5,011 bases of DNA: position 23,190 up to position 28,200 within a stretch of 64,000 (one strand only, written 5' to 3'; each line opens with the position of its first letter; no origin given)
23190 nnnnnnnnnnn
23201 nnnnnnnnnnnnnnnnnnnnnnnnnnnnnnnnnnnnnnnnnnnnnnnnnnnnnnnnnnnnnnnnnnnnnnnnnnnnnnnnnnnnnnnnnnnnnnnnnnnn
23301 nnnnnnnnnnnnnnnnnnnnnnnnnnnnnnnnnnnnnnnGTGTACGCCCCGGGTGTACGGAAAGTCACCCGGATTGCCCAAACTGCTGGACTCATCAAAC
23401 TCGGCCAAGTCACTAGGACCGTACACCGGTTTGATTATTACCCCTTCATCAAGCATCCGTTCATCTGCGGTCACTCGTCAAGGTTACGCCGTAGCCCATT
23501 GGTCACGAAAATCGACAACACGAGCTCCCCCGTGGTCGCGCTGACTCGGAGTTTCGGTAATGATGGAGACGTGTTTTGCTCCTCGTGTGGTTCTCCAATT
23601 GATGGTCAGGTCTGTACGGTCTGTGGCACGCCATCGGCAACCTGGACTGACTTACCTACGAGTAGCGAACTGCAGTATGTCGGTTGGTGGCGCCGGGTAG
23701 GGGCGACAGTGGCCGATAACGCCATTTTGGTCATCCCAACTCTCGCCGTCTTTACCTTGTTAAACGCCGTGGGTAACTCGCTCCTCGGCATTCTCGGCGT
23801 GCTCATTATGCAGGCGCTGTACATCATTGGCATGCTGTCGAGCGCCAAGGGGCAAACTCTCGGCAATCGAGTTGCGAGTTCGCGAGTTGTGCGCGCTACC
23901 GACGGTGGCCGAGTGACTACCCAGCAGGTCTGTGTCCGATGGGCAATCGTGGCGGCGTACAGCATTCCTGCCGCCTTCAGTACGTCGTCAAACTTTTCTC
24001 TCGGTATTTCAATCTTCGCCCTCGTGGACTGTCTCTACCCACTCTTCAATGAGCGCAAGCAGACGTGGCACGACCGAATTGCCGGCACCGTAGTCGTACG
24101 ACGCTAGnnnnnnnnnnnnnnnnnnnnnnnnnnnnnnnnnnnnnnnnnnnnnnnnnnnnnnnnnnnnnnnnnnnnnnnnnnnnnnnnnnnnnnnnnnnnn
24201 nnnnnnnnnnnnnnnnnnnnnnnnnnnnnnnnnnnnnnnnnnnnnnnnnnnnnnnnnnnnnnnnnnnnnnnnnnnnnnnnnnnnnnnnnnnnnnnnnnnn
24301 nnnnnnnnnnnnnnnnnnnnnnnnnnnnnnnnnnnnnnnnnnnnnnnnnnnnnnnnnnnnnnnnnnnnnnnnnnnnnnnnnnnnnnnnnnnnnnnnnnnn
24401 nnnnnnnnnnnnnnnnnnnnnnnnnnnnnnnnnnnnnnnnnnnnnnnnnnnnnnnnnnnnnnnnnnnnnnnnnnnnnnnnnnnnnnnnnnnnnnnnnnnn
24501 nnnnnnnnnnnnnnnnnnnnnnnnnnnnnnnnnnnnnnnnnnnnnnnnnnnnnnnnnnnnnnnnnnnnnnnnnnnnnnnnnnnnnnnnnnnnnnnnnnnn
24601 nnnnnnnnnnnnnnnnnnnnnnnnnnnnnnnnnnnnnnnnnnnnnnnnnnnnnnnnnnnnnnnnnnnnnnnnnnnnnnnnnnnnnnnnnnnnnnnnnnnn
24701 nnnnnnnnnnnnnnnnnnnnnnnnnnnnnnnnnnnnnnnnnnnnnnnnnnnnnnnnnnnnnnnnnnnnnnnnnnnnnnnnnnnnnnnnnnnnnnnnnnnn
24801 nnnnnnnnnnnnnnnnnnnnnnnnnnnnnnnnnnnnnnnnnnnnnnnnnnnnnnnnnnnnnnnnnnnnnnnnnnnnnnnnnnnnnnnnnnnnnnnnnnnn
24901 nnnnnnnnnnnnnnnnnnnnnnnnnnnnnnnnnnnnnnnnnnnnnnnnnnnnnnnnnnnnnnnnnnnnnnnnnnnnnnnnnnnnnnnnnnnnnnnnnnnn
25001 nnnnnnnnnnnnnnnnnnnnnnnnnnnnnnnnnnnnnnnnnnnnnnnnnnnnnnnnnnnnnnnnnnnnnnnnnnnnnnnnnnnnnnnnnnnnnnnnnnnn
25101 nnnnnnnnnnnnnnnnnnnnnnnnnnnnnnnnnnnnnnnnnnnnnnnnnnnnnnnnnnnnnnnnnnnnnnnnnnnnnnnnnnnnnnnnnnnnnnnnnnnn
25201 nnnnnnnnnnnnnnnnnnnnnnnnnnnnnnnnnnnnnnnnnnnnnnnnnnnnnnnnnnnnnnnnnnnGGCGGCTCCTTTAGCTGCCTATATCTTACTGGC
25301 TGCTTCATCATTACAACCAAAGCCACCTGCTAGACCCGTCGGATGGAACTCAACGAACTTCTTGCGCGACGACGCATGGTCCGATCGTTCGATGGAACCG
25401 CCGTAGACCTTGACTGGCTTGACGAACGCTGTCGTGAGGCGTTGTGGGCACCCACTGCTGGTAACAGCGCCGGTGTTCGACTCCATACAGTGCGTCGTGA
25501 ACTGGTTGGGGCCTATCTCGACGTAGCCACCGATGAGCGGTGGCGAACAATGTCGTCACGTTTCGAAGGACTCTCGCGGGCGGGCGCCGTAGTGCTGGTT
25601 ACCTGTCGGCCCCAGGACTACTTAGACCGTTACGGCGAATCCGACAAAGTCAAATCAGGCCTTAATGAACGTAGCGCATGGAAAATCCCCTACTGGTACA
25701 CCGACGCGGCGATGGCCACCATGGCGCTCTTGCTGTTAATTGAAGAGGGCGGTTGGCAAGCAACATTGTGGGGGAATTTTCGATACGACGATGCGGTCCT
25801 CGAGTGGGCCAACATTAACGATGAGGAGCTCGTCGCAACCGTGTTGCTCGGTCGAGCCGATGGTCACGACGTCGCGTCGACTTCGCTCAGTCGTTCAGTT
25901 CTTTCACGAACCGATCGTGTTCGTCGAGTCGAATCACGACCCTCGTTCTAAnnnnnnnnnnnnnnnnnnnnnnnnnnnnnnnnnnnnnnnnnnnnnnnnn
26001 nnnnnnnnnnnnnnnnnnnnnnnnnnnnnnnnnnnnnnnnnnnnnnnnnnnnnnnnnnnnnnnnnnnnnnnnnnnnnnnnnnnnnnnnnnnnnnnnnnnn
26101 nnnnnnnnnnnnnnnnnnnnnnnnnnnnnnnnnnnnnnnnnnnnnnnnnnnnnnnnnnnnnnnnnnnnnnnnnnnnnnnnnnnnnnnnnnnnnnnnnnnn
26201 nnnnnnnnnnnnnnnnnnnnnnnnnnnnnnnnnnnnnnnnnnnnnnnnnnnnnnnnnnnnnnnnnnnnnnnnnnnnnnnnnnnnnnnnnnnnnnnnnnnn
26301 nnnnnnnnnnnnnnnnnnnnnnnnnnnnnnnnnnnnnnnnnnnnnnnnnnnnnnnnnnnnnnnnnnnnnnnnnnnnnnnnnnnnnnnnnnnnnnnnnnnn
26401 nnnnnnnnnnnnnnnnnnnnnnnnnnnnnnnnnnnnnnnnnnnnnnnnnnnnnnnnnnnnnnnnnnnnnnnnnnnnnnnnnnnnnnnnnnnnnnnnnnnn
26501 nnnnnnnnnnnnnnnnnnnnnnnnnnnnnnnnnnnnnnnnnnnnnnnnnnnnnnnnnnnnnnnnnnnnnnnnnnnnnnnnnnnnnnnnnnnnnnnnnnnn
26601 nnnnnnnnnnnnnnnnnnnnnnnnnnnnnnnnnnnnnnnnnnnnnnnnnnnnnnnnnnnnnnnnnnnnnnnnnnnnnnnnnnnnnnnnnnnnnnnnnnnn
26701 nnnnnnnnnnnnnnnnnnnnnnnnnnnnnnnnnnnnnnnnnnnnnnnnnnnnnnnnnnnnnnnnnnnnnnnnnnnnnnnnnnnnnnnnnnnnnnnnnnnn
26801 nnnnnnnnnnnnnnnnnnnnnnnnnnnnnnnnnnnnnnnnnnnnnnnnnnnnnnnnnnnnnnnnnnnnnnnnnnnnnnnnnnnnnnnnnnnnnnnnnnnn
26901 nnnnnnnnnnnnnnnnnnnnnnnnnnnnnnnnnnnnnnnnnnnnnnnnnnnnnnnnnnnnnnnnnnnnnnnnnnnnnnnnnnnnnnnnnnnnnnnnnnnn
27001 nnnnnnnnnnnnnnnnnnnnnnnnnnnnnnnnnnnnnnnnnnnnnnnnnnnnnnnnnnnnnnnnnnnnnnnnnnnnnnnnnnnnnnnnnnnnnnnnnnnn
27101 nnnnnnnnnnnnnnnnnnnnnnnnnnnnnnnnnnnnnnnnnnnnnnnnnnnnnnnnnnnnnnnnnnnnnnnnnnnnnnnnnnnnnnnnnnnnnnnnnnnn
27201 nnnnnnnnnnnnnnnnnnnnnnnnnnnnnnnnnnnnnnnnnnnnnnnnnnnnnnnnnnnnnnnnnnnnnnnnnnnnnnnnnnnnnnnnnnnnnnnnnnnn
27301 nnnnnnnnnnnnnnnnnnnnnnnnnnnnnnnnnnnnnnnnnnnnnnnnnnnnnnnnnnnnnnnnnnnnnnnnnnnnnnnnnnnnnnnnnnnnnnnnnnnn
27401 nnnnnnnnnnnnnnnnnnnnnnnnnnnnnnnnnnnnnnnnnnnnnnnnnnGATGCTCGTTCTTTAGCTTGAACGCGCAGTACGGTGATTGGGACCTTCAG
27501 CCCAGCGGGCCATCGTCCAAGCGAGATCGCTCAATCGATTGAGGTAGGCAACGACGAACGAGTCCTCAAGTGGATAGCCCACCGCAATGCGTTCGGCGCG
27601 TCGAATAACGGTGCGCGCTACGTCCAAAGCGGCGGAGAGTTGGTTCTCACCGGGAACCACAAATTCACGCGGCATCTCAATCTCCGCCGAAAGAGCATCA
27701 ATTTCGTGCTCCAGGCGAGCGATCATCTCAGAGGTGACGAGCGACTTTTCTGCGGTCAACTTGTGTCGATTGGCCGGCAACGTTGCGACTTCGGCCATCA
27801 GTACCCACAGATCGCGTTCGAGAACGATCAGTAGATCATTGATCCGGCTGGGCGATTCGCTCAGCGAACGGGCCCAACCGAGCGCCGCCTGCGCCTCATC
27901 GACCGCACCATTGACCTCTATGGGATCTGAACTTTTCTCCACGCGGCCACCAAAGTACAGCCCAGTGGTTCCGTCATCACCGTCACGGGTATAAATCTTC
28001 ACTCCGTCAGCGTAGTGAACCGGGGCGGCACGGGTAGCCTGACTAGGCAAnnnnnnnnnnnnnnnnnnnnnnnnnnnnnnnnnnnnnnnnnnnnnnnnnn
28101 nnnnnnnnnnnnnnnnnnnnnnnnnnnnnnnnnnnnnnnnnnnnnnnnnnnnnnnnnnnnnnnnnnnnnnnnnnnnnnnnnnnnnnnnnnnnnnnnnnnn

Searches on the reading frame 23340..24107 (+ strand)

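Call 48: search_protein_families(library=pfam, proteins=[window:23340-24107:+], max_evalue=0.0001)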
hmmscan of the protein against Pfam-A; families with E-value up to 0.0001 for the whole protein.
window:23340-24107:+ (255 aa): 1 family
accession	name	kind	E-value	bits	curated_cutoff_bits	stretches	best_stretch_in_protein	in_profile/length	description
PF06271.18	RDD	-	1.3e-21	77.7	24.1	1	113-249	1-137/137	RDD family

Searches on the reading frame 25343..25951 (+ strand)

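Call 48: search_protein_families(library=pfam, proteins=[window:25343-25951:+], max_evalue=0.0001)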
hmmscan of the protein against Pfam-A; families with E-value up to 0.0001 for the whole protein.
window:25343-25951:+ (202 aa): 1 family
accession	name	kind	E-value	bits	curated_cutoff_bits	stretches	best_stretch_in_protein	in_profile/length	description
PF00881.29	Nitroreductase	-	3.3e-11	44.1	23.5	1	8-171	2-167/167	Nitroreductase family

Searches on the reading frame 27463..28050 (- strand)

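Call 48: search_protein_families(library=pfam, proteins=[window:27463-28050:-], max_evalue=0.0001)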
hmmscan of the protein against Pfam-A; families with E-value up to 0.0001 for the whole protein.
window:27463-28050:- (195 aa): 1 family
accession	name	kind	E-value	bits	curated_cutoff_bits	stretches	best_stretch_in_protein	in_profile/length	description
PF01923.23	Cob_adeno_trans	-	1.1e-45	156.2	24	1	19-184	1-171/171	Cobalamin adenosyltransferase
